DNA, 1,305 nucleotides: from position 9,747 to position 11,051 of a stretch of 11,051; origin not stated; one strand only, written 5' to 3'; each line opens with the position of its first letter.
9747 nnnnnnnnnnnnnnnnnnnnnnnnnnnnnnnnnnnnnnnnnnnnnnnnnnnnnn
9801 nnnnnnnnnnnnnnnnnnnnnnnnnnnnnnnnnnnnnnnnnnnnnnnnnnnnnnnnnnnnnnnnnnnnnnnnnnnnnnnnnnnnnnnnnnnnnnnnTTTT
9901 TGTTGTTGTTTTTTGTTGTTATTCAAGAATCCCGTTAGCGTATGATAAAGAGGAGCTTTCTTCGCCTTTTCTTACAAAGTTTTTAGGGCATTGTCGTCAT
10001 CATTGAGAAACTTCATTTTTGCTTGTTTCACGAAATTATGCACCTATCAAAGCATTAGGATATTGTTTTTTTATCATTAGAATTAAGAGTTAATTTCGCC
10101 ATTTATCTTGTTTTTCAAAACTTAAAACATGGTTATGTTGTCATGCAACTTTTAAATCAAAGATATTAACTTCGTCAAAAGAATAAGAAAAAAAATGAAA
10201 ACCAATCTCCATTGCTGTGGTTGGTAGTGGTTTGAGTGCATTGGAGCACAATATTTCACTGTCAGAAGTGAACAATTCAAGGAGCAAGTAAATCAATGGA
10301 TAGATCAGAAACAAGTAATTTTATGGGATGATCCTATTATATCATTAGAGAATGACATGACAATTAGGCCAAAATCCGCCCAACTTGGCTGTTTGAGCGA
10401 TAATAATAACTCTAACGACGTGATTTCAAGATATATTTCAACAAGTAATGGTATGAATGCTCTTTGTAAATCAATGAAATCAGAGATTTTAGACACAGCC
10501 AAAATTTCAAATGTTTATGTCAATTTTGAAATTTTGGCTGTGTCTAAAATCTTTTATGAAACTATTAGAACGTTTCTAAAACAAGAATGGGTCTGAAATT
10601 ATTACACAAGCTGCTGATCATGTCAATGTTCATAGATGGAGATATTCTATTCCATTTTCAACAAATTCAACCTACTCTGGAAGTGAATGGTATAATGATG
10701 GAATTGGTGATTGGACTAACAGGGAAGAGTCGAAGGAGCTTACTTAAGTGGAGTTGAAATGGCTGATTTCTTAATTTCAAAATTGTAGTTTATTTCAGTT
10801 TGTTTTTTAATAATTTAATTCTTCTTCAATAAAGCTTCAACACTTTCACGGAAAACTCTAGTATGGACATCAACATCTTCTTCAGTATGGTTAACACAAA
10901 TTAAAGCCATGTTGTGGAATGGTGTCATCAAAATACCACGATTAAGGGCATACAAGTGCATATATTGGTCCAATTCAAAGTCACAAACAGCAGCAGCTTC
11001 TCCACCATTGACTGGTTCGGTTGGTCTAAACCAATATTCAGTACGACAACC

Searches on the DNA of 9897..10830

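Call 37: search_rna_families(source=window, start=9897, end=10830, threshold=evalue, max_evalue=1)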
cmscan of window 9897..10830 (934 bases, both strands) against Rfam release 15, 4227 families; matches with E-value up to 1: 17.
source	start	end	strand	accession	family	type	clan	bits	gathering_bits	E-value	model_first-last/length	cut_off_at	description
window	10484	10552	+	RF04228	MIR6140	Gene; miRNA;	-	37.5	140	3.2e-05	1-165/165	no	MIR6140 microRNA precursor family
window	10484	10552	+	RF03460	mir-561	Gene; miRNA;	-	36.3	90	6.5e-05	1-81/81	no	mir-561 microRNA precursor family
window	10481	10555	+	RF04056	mir-982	Gene; miRNA;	-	35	70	0.00016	1-89/89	no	mir-982 microRNA precursor family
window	10487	10549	-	RF03743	MIR7696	Gene; miRNA;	-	34.5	83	0.00012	1-88/88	no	MIR7696 microRNA precursor family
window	10479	10561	-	RF04172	MIR8675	Gene; miRNA;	-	34.1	90.8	9.7e-05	1-95/95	no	MIR8675 microRNA precursor family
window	10480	10555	+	RF04172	MIR8675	Gene; miRNA;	-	34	90.8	0.00011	1-95/95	no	MIR8675 microRNA precursor family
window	10470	10566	+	RF00788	mir-287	Gene; miRNA;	-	33.6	80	3.1e-05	1-73/73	no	mir-287 microRNA precursor family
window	10483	10554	+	RF03926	MIR1435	Gene; miRNA;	-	27.3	94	0.12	1-186/186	no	MIR1435 microRNA precursor family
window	10461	10572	-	RF04174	MIR4208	Gene; miRNA;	-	25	140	0.27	1-191/191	no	MIR4208 microRNA precursor family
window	10482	10551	+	RF00841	mir-384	Gene; miRNA;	-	23.2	72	0.25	1-88/88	no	mir-384 microRNA precursor family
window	10482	10554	+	RF04171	MIR1509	Gene; miRNA;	-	22.7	87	0.11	1-121/121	no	MIR1509 microRNA precursor family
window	10487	10547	-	RF04146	mir-4742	Gene; miRNA;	-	22.5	85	0.22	1-85/85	no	mir-4742 microRNA precursor family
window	10478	10554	+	RF00696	mir-203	Gene; miRNA;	-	21.9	65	0.036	1-80/80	no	mir-203 microRNA precursor family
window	10496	10541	-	RF03362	mir-9436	Gene; miRNA;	-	20.1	80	0.37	1-66/66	no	mir-9436 microRNA precursor family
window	10343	10557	-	RF02417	VR-RNA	Gene; sRNA;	-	18.4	100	0.19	1-397/397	no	VR-RNA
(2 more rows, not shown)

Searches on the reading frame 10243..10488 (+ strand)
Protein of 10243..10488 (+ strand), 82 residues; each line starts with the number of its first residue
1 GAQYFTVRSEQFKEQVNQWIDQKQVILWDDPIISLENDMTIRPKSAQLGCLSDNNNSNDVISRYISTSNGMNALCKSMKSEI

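Call 55: find_related_loci(query=window:10243-10488:+, collection=metagenome_contigs, flank=3000)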
Query seq(82 aa) (82 aa) in metagenome_contigs; peptide patterns used: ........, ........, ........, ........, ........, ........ (x = any residue, [..] = any of these).
151 stretches matched a pattern; 4 encode a relative of the query (tblastn E <= 1e-3); 4 distinct loci.
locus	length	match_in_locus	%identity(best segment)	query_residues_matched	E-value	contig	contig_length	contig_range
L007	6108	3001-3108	39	1-36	8e-7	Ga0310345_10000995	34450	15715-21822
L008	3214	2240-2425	29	1-80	2e-5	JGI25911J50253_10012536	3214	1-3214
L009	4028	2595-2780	29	1-80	2e-5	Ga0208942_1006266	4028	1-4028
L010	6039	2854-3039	29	1-80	2e-5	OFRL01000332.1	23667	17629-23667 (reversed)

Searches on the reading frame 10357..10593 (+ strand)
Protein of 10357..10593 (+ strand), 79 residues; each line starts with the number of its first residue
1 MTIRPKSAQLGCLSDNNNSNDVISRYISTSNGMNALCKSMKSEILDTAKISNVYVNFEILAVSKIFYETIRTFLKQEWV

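Call 30: find_encoding_contigs(protein=window:10357-10593:+, flank=10000, max_places=6)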
Protein window:10357-10593:+ (79 aa): no gene with exactly this product is on record in the collection.

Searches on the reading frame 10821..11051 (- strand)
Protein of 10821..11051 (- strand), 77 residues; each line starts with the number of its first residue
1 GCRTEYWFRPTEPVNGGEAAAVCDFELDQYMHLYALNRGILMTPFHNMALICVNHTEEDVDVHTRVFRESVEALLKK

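Call 13: search_protein_families(library=pfam, max_evalue=1, proteins=[window:10821-11051:-])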
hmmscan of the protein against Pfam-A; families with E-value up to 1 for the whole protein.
window:10821-11051:- (77 aa): 1 family
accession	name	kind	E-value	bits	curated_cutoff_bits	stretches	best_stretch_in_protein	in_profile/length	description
PF10622.14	Ehbp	-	0.18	12.3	27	1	33-70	6-43/77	Energy-converting hydrogenase B subunit P (EhbP)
